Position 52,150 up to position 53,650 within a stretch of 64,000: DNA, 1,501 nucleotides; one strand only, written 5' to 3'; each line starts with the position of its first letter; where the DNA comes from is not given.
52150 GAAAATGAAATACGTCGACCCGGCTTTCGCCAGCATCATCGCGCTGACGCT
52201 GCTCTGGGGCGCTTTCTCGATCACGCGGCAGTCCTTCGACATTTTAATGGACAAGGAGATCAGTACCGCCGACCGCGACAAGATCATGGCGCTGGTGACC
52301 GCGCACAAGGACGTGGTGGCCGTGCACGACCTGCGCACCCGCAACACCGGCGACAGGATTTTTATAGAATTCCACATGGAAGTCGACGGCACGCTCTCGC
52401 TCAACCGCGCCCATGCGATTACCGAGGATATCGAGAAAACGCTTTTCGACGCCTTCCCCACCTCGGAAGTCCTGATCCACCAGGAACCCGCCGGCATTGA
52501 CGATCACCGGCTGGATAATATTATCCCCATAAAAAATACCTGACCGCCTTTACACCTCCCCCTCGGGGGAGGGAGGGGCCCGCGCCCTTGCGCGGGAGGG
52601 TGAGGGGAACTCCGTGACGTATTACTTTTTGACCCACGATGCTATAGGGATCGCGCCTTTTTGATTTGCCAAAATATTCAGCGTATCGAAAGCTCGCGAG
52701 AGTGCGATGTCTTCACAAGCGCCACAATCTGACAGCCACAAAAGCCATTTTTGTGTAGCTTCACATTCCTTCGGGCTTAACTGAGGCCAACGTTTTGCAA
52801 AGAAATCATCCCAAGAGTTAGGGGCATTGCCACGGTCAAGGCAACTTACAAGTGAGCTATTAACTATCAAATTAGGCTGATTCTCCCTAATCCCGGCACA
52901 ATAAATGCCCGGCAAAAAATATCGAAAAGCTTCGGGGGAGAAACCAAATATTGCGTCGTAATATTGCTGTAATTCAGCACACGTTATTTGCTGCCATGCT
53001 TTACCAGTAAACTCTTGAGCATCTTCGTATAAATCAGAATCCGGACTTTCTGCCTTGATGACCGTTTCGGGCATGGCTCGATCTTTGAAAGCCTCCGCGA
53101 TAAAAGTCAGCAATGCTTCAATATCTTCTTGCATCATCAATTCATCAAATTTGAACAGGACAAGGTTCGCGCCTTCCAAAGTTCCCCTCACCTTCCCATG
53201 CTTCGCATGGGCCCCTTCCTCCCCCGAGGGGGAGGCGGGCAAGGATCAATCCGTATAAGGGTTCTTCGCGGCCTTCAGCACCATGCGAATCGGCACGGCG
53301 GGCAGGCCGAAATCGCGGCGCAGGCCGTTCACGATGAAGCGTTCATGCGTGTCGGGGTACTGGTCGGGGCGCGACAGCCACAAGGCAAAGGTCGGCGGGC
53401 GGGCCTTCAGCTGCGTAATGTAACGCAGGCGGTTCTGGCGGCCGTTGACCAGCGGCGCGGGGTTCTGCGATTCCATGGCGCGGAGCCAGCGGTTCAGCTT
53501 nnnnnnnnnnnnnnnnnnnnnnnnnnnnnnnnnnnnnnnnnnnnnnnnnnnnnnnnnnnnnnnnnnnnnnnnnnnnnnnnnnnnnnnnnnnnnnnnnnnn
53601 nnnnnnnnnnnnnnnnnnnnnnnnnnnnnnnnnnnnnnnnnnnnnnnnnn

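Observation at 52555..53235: AT-rich single-gene cassette bounded by about 55-nt inverted double-hairpin repeats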

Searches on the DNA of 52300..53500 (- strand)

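Call 47: search_rna_families(source=window, start=52300, end=53500, threshold=evalue, max_evalue=10)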
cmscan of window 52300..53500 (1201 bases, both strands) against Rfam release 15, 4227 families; matches with E-value up to 10: 7.
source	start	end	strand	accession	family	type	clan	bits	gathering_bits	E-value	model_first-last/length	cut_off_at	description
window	52552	52607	+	RF01762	whalefall-1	Gene; sRNA;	-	22.4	37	0.0043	1-56/56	no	Whalefall-1 RNA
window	53198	53266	+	RF00094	HDV_ribozyme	Gene; ribozyme;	-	20.5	50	2.8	1-89/89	no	Hepatitis delta virus ribozyme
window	53153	53245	-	RF04219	HCV_J750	Cis-reg;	-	18.4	90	1.3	1-113/113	no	J750 non-coding RNA (containing SLSL761 and SL783)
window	53411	53484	+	RF03178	mir-4515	Gene; miRNA;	-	17.6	99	7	1-81/81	no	mir-4515 microRNA precursor family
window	52753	52798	+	RF01890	lincRNA-p21_2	Gene; lncRNA;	-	15.5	70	5.5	1-52/52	no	LincRNA-p21 conserved region 2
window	52552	52583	+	RF00502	TCV_Pr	Cis-reg;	-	15.5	40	7.9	1-34/34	no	Turnip crinkle virus (TCV) core promoter hairpin (Pr)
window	53184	53238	-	RF01762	whalefall-1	Gene; sRNA;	-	14.9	37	1.1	1-56/56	no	Whalefall-1 RNA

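Call 48: search_rna_families(source=window, start=52500, end=53300, threshold=evalue, max_evalue=2, show_alignments=4)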
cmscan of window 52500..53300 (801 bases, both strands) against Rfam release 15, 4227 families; matches with E-value up to 2: 4.
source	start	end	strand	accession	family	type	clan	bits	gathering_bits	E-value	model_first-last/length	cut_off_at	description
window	52552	52607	+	RF01762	whalefall-1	Gene; sRNA;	-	22.4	37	0.0029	1-56/56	no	Whalefall-1 RNA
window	53198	53266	+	RF00094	HDV_ribozyme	Gene; ribozyme;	-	20.5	50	1.9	1-89/89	no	Hepatitis delta virus ribozyme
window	53153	53245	-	RF04219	HCV_J750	Cis-reg;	-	18.4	90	0.86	1-113/113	no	J750 non-coding RNA (containing SLSL761 and SL783)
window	53184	53238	-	RF01762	whalefall-1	Gene; sRNA;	-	14.9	37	0.73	1-56/56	no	Whalefall-1 RNA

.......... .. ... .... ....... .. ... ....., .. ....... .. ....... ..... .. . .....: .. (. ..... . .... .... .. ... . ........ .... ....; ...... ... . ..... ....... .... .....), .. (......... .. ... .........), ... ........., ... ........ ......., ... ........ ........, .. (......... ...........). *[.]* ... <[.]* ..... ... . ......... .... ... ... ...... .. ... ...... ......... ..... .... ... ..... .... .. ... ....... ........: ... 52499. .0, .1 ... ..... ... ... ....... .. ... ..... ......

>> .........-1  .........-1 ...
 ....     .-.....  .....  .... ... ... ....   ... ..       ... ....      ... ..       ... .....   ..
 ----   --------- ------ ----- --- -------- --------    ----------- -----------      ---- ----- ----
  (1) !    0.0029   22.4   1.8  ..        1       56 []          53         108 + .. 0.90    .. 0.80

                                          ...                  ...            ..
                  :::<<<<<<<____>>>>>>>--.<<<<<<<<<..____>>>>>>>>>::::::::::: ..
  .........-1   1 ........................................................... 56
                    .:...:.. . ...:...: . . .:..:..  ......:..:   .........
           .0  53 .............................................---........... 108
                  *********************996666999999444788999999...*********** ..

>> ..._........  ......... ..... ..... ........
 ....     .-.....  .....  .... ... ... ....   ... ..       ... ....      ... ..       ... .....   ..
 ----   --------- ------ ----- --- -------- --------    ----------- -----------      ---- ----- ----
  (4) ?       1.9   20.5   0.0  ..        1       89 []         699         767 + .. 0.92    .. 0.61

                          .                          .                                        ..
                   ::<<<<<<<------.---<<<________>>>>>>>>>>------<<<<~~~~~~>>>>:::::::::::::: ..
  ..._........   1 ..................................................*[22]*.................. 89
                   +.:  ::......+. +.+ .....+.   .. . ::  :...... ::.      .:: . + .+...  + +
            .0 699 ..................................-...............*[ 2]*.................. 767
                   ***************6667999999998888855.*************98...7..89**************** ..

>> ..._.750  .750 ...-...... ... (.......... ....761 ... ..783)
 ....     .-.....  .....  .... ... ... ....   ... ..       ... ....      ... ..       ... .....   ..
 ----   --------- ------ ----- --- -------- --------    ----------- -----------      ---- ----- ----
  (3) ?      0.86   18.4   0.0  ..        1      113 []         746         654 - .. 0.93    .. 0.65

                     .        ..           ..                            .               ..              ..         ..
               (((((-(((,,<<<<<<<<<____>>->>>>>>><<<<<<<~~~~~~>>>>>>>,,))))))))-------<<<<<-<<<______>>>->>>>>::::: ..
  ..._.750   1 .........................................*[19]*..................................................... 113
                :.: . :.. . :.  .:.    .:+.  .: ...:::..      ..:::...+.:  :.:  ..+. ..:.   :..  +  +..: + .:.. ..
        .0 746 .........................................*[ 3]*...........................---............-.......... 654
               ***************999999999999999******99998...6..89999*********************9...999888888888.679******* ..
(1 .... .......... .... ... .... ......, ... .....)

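Call 49: search_rna_families(sources=[L011, L015, L016, L024], threshold=evalue, max_evalue=1)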
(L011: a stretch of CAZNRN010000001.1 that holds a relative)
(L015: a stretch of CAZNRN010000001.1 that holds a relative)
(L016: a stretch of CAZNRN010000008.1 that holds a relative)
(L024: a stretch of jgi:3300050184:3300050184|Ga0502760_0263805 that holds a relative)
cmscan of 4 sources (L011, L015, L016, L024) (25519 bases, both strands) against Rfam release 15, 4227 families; matches with E-value up to 1: 8.
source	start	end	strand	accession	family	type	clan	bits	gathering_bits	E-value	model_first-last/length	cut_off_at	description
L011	1731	1881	-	RF04119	MIR1858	Gene; miRNA;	-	35.7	137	0.0095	1-197/197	no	MIR1858 microRNA precursor family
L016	2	46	-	RF00489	ctRNA_p42d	Gene; antisense;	-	31.1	50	0.0027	1-46/46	no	ctRNA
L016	575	691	-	RF03964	mir-H1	Gene; miRNA;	-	28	97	0.82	1-85/85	no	mir-H1 microRNA precursor family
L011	1732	1786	+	RF01762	whalefall-1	Gene; sRNA;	-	25.8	37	0.0076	1-56/56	no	Whalefall-1 RNA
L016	6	46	+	RF01813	rdlD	Gene; antitoxin;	-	24.6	50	0.48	11-66/66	no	rdlD antitoxin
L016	828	858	+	RF01333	CRISPR-DR20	Gene; CRISPR;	-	23.2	42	0.95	1-36/36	no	CRISPR RNA direct repeat element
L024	1033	1087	-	RF01762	whalefall-1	Gene; sRNA;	-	21.2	37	0.22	1-56/56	no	Whalefall-1 RNA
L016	658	712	-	RF01762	whalefall-1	Gene; sRNA;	-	20.2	37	0.45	1-56/56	no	Whalefall-1 RNA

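Call 55: build_rna_model(alignment_id=A2, structure=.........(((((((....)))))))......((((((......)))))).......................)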
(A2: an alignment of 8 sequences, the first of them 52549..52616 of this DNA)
Model R1 built from alignment A2 (8 sequences, 74 columns); structure: as given.
model positions 67; base pairs 13; branch points 1; effective number of sequences 2.27; information 0.838 bits per position. Calibrated on 0.2 Mb of random sequence (short: E-values are rough).
structure used (alignment columns):
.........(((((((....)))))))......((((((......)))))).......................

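Call 56: search_with_rna_model(model_id=R1, sources=[window, L001, L002, L003, L004, L005, L006, L011, L015, L016, L017, L018, L019, L020, L021, L022, L023, L024, L025], max_evalue=10)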
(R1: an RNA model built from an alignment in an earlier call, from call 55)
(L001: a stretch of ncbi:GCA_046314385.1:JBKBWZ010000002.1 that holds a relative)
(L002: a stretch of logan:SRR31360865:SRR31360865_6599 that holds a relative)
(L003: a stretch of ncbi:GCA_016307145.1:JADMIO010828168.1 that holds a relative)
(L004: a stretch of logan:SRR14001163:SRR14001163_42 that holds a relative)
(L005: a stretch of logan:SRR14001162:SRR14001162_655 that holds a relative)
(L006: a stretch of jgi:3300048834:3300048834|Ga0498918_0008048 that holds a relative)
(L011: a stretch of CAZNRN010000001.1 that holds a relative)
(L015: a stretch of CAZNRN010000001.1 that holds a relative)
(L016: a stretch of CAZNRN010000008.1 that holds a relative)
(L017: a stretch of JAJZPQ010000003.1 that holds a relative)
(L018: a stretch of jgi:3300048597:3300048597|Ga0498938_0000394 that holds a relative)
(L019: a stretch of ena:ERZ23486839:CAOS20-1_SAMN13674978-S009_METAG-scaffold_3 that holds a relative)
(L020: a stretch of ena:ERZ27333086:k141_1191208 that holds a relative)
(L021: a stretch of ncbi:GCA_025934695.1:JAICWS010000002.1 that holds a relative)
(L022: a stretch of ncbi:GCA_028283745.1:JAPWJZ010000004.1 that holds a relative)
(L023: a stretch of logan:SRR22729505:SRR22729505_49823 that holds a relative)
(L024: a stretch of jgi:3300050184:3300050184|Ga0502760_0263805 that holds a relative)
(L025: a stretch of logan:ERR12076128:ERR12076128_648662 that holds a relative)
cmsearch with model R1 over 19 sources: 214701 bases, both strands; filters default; matches with E-value up to 10: 25.
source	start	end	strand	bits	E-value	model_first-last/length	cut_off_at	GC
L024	1024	1090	-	93.5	7.6e-27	1-67/67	no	0.67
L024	439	505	+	91.6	3e-26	1-67/67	no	0.63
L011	1729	1795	+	90.2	8e-26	1-67/67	no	0.64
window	53175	53241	-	89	2e-25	1-67/67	no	0.67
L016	551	617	+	88.8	2.3e-25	1-67/67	no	0.75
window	52549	52616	+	87.3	6.8e-25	1-67/67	no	0.74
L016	649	715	-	81.7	4e-23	1-67/67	no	0.64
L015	980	1047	+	69.3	3.2e-19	1-67/67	no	0.75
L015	1060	1130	-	39.4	8.9e-10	1-67/67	no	0.66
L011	1808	1878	-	38.9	1.4e-09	1-67/67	no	0.73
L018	10355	10402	+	18.2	0.0046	1-67/67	no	0.6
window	53212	53270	+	16.9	0.012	1-67/67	no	0.64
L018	10241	10287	-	16.1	0.021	1-67/67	no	0.6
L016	686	740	+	15.7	0.029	1-67/67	no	0.64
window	52530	52578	-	14.4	0.074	1-67/67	no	0.59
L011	1735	1752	-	14.3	0.077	7-24/67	no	0.83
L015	986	1003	-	14.3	0.077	7-24/67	no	0.83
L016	557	574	-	14.3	0.077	7-24/67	no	0.83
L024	445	462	-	14.3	0.077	7-24/67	no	0.83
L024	1067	1084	+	14.3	0.077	7-24/67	no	0.83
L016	581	597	-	11.4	0.62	31-47/67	no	0.88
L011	1759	1775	-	11.1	0.81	31-47/67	no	0.59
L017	6455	6466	+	10.2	1.5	10-21/67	no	0.92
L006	10239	10285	+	9.1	3.4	1-67/67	no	0.53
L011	1854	1872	+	8.3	5.9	7-24/67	no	0.68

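Call 68: search_with_rna_model(model_id=R1, sources=[L026, L027, L028, L029, L030, L031, L032, L033, L034, L035, L036, L037, L038, L039, L040, L041, L042, L043, L044, L045, L046, L047, L048, L049, L050, L051, L052, L053, L054, L055, L056, L057, L058, L059, L060, L061, L062, L063, L064, L065, L066, L067, L068, L069, L070, L071, L072, L073, L074, L075, L076, L077], max_evalue=1)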
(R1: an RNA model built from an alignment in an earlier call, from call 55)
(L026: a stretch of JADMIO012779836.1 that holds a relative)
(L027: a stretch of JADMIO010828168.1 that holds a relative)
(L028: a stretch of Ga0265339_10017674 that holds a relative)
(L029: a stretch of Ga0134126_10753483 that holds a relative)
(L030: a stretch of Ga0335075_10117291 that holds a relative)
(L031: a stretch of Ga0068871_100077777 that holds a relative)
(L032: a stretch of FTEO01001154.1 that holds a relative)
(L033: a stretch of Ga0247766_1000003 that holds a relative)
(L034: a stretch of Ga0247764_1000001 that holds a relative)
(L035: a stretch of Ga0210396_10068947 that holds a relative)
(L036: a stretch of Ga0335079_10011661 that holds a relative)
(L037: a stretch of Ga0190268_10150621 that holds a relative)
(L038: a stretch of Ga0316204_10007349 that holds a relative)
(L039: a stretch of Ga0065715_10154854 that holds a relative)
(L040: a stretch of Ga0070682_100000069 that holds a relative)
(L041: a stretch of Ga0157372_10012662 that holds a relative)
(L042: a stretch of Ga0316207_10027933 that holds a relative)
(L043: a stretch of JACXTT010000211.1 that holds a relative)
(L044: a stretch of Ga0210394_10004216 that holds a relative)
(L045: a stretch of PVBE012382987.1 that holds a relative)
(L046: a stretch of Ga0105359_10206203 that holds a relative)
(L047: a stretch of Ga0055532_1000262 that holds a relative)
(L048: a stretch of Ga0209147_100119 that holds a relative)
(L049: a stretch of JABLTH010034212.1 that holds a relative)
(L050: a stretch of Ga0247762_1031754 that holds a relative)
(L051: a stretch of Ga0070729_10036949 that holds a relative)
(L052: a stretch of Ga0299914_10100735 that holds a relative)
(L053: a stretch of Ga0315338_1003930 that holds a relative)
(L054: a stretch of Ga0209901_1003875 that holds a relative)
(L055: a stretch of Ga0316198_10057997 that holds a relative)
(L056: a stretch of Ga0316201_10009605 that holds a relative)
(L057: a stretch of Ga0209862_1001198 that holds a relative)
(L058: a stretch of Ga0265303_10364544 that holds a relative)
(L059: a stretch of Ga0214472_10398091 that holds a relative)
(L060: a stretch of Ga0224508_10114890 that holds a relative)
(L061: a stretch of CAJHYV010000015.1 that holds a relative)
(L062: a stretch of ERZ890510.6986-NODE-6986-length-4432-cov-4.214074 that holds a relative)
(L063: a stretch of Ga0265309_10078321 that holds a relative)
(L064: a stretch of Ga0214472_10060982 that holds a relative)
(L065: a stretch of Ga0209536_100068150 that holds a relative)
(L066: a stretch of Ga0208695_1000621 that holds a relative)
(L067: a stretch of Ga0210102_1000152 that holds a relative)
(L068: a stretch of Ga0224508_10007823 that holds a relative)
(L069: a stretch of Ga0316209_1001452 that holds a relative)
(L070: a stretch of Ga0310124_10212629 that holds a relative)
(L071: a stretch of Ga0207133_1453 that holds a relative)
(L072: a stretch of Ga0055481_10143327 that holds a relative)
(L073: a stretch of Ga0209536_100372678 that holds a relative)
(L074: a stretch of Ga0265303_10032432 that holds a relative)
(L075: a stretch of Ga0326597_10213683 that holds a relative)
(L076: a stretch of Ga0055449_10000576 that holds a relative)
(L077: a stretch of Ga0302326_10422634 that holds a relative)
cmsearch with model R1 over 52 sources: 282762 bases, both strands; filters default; matches with E-value up to 1: 5.
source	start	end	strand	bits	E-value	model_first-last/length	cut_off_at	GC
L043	9960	10017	-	18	0.0068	1-67/67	no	0.6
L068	5408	5482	+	15.6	0.041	1-67/67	no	0.61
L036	5851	5904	-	13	0.25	1-67/67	no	0.72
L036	5764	5825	+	12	0.56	1-67/67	no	0.66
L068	5812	5829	+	11.2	1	30-47/67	no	0.83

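Call 92: search_dna_similar(query=window:52544-53245:+, collection=plasmids, mode=distant, max_rows=8)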
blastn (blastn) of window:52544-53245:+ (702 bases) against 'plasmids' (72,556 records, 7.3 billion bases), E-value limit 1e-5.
Records with a match: 8; places in all: 14; records where one place covers at least 80% of the query: 0.
Best place of each record, by identity: 90-95% 1; 80-90% 7.
By first word of the organism name: Azospirillum 8.
By predicted mobility (MOB-suite, as given by PLSDB): non-mobilizable 6; mobilizable 2.
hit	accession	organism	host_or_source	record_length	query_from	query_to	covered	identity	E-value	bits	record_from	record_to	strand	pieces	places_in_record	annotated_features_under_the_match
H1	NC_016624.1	Azospirillum lipoferum 4B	-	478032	629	691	9%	84.8%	2e-6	62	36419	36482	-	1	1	YbaN family protein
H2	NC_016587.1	Azospirillum lipoferum 4B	-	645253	641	696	8%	86.2%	8e-6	60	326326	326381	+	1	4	none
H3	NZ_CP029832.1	Azospirillum ramasamyi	single cell,Cow dung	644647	638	691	8%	87.7%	2e-6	62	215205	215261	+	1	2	none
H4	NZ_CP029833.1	Azospirillum ramasamyi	single cell,Cow dung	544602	640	691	7%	89.1%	7e-7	63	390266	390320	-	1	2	rbbA: ribosome-associated ATPase/putative transporter RbbA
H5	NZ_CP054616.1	Azospirillum oryzae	cell culture,soil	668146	638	691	8%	85.7%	8e-6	59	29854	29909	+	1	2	none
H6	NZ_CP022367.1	Azospirillum sp. TSH58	single cell,paddy soils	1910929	639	692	8%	85.7%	8e-6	59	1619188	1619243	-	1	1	record has no annotation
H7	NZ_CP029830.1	Azospirillum ramasamyi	single cell,Cow dung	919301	642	691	7%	90.6%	7e-7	64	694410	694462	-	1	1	none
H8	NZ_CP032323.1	Azospirillum argentinense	soil sample,Agricultural field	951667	642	691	7%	88.7%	8e-6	59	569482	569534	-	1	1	none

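Call 95: get_annotated_region(hit=H7, flank=1500)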
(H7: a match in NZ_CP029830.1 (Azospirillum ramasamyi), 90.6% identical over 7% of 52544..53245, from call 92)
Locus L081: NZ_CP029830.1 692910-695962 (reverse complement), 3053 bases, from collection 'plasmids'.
description: Azospirillum ramasamyi strain M2T2B2 plasmid unnamed1, complete sequence
organism: Azospirillum ramasamyi (NCBI taxid 682998)
taxonomy: Bacteria; Pseudomonadota; Alphaproteobacteria; Rhodospirillales; Azospirillaceae; Azospirillum; Azospirillum ramasamyi
host: -; source: single cell,Cow dung; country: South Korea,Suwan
typing (MOB-suite, as given by PLSDB): non-mobilizable
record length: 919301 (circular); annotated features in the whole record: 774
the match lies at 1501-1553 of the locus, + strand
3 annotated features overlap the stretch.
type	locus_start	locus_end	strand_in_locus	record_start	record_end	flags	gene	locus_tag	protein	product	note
CDS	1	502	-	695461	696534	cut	-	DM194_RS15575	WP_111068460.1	branched-chain amino acid ABC transporter permease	GO:0015803 - branched-chain amino acid transport [Evidence IEA]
CDS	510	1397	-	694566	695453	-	-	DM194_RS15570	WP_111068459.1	branched-chain amino acid ABC transporter permease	GO:0015803 - branched-chain amino acid transport [Evidence IEA]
CDS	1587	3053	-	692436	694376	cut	-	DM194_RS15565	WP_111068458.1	long-chain fatty acid--CoA ligase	-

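Call 96: get_annotated_region(hit=H2, flank=1500)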
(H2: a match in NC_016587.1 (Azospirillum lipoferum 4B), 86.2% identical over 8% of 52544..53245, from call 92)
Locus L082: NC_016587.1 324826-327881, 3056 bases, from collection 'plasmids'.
description: Azospirillum lipoferum 4B plasmid AZO_p4, complete sequence
organism: Azospirillum lipoferum 4B (NCBI taxid 862719)
taxonomy: Bacteria; Pseudomonadota; Alphaproteobacteria; Rhodospirillales; Azospirillaceae; Azospirillum; Azospirillum lipoferum; Azospirillum lipoferum 4B
host: -; source: -; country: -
typing (MOB-suite, as given by PLSDB): non-mobilizable
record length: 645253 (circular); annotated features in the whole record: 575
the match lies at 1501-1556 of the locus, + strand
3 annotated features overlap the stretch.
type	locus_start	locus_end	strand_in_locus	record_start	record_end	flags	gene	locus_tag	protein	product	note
CDS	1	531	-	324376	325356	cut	-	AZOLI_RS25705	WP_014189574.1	phosphoribosylaminoimidazolesuccinocarboxamide synthase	GO:0006164 - purine nucleotide biosynthetic process [Evidence IEA]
CDS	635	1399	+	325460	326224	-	-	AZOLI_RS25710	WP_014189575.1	4'-phosphopantetheinyl transferase superfamily protein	-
CDS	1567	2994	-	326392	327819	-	-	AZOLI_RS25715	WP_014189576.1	S41 family peptidase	-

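Call 97: search_with_rna_model(model_id=R1, sources=[L081, L082], max_evalue=1, show_alignments=4)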
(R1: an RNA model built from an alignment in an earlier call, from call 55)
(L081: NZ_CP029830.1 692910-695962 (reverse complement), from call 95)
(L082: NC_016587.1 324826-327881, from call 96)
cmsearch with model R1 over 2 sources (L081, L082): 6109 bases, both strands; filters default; matches with E-value up to 1: 6.
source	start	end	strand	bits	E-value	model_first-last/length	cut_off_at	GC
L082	1492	1567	-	46.5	1.5e-13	1-67/67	no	0.7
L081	1492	1562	-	44.7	5.4e-13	1-67/67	no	0.72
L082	1402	1471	+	38.4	5.6e-11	1-67/67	no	0.7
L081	1413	1473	+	20.2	3.1e-05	1-67/67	no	0.7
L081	1512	1528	+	9.5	0.072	31-47/67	no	0.65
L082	1513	1529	+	8.5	0.15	31-47/67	no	0.71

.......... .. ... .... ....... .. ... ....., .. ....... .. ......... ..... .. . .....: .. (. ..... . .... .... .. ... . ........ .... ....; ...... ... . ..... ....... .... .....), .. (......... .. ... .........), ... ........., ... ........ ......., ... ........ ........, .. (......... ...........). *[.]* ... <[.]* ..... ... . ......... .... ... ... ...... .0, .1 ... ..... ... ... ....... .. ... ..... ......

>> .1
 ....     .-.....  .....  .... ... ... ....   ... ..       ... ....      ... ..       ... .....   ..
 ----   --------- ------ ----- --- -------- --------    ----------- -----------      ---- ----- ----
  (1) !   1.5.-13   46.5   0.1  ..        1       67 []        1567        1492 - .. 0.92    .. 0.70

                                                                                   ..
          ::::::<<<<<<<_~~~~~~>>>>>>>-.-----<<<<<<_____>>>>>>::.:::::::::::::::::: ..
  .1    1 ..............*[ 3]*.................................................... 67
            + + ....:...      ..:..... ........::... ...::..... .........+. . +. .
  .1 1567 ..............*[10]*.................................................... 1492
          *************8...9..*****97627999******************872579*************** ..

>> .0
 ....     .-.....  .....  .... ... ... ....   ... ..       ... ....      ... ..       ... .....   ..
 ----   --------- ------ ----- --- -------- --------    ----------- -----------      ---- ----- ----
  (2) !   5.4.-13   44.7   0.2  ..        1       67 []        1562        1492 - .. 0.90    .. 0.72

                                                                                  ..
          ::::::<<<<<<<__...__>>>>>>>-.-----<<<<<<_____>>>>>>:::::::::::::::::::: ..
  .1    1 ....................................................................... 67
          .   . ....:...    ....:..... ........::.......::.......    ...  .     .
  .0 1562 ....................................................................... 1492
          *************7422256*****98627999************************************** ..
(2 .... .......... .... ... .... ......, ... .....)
